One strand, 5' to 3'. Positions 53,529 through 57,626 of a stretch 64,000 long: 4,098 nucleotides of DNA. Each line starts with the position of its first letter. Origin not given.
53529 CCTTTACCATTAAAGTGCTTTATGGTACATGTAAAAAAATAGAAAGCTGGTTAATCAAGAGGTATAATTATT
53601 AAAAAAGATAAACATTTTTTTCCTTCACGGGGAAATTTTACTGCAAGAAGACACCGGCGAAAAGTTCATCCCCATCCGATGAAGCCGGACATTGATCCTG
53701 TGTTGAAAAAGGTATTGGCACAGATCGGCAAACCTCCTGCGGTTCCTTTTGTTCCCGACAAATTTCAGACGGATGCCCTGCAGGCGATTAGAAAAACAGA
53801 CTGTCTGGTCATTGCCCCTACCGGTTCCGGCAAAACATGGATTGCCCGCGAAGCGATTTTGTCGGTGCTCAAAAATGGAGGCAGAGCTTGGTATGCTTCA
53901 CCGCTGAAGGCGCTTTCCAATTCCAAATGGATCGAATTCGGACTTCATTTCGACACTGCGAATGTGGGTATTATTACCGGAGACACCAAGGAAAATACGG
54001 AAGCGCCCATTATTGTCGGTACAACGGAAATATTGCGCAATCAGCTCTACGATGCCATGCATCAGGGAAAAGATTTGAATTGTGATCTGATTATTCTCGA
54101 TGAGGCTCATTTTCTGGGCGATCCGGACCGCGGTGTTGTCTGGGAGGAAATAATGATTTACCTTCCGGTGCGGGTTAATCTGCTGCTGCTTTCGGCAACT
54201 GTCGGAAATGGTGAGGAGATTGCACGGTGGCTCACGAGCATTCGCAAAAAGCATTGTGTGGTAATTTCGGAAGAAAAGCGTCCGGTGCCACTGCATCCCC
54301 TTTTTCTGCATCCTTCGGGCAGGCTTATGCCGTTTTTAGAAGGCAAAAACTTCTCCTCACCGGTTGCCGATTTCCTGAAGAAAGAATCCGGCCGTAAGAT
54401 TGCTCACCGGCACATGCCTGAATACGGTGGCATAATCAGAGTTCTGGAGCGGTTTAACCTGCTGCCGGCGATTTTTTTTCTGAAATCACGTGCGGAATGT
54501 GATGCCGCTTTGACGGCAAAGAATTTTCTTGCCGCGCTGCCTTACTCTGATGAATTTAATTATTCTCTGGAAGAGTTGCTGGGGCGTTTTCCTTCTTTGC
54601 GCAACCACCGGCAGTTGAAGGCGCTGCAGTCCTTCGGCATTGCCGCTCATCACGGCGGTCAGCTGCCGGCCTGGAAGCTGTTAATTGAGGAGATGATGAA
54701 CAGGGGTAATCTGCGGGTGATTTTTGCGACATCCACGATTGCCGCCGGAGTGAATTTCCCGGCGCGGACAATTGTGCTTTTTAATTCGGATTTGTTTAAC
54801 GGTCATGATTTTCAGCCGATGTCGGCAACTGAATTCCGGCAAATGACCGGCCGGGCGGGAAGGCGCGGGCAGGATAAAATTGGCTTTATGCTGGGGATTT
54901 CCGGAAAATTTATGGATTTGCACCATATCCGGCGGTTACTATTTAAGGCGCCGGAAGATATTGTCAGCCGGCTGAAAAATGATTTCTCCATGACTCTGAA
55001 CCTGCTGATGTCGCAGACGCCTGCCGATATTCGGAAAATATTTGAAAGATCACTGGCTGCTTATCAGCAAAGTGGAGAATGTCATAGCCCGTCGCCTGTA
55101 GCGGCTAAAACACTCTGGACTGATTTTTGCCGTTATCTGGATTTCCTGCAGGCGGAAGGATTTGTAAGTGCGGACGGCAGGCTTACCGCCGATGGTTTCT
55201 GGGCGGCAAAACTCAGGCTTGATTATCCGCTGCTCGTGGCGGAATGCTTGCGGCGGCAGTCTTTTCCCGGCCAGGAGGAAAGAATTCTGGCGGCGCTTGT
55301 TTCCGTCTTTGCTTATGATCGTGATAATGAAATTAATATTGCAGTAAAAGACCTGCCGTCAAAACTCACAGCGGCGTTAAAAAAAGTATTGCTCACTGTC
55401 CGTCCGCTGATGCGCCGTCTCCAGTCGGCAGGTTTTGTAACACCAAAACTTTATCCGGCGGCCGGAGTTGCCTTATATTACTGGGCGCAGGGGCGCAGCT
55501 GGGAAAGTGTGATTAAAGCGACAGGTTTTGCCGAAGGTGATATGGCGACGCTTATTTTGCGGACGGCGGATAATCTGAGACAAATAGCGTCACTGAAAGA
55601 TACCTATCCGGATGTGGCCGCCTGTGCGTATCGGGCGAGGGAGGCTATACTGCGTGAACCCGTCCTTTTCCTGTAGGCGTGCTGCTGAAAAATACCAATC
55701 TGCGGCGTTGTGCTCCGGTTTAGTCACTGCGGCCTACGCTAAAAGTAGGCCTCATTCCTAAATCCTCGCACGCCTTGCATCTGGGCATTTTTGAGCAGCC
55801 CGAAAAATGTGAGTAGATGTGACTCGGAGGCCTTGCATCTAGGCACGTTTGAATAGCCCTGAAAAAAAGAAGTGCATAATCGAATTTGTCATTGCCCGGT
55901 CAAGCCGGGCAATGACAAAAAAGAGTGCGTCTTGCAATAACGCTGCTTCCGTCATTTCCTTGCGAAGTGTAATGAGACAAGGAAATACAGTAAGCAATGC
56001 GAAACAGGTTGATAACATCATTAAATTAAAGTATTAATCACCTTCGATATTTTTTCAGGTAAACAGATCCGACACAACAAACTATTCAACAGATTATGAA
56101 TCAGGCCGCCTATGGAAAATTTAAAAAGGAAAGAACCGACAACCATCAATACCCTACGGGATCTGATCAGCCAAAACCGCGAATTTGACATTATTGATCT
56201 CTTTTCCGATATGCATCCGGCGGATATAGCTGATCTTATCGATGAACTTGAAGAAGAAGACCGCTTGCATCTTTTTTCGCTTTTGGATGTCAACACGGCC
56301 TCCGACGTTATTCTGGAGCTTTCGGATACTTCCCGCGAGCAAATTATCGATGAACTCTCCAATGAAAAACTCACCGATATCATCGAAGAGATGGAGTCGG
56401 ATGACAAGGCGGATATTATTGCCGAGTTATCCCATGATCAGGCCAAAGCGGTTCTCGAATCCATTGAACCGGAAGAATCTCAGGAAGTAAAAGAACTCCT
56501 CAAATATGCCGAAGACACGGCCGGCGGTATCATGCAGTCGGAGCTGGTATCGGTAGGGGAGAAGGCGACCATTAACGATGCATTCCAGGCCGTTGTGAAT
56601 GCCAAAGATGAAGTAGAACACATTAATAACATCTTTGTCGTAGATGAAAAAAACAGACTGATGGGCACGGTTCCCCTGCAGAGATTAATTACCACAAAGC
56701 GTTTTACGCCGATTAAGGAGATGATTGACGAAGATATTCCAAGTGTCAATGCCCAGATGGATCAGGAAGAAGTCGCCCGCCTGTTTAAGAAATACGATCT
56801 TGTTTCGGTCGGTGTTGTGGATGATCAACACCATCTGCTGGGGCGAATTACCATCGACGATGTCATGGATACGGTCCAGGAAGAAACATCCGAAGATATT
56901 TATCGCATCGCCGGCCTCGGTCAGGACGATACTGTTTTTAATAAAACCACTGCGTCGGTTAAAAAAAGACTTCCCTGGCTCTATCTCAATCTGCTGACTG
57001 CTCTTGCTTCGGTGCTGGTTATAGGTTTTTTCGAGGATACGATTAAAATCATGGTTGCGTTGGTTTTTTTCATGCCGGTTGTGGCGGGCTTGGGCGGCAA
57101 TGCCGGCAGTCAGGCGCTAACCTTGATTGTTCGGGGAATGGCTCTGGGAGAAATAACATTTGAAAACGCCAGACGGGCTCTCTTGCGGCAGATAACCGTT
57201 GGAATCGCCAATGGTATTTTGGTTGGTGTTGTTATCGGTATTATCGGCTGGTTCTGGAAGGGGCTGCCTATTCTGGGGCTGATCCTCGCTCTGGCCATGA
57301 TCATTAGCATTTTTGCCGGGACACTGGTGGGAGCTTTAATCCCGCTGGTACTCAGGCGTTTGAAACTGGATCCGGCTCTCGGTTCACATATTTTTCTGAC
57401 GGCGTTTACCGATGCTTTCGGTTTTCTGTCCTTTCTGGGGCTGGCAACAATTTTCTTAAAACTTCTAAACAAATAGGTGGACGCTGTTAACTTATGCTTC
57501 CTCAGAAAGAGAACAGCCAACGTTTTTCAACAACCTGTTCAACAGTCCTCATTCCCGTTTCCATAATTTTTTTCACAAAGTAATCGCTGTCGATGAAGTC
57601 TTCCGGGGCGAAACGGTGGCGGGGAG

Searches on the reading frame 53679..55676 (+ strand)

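Call 75: search_protein_families(library=ncbifam, proteins=[window:53679-55676:+], max_evalue=1e-10)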
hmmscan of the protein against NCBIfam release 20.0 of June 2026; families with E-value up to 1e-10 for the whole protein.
window:53679-55676:+ (665 aa): 5 families
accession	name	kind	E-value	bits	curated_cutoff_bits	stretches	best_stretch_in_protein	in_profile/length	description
NF040935.1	helicase_Hel308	equivalog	2.2e-44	151.7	1200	2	30-210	31-210/704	ATP-dependent DNA helicase Hel308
NF002654.0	PRK02362.1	equivalog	6.4e-43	147.1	887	2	39-205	39-205/739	ATP-dependent DNA helicase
NF001308.0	PRK00254.1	equivalog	3.2e-40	138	1216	2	30-205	28-203/720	ATP-dependent DNA helicase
NF002251.0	PRK01172.1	equivalog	7.1e-38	130.3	891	2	278-466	251-439/674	ATP-dependent DNA helicase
TIGR04121.1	DEXH_lig_assoc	equivalog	1.1e-19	69.7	850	1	25-208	13-219/804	ligase-associated DNA damage response DEXH box helicase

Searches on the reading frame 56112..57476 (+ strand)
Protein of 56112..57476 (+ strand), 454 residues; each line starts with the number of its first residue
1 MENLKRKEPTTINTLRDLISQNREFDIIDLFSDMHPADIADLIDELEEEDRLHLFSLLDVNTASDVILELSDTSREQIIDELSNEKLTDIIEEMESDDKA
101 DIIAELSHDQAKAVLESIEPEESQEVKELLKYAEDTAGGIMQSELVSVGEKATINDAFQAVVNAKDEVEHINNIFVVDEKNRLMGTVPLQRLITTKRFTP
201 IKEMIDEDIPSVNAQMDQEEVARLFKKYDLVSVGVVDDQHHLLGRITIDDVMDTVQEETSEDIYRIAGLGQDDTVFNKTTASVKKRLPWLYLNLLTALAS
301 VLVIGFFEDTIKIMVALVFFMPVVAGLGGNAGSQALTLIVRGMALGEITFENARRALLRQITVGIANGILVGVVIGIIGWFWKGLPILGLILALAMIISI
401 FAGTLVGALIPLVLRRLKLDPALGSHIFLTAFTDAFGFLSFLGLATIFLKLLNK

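Call 75: search_protein_families(library=ncbifam, proteins=[window:56112-57476:+], max_evalue=1e-10)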
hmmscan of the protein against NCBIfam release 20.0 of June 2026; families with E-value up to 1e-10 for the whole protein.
window:56112-57476:+ (454 aa): 1 family
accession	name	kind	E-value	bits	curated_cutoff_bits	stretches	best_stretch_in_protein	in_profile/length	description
TIGR00400.1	mgtE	equivalog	1.9e-102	343.3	232.75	1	22-450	18-448/450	magnesium transporter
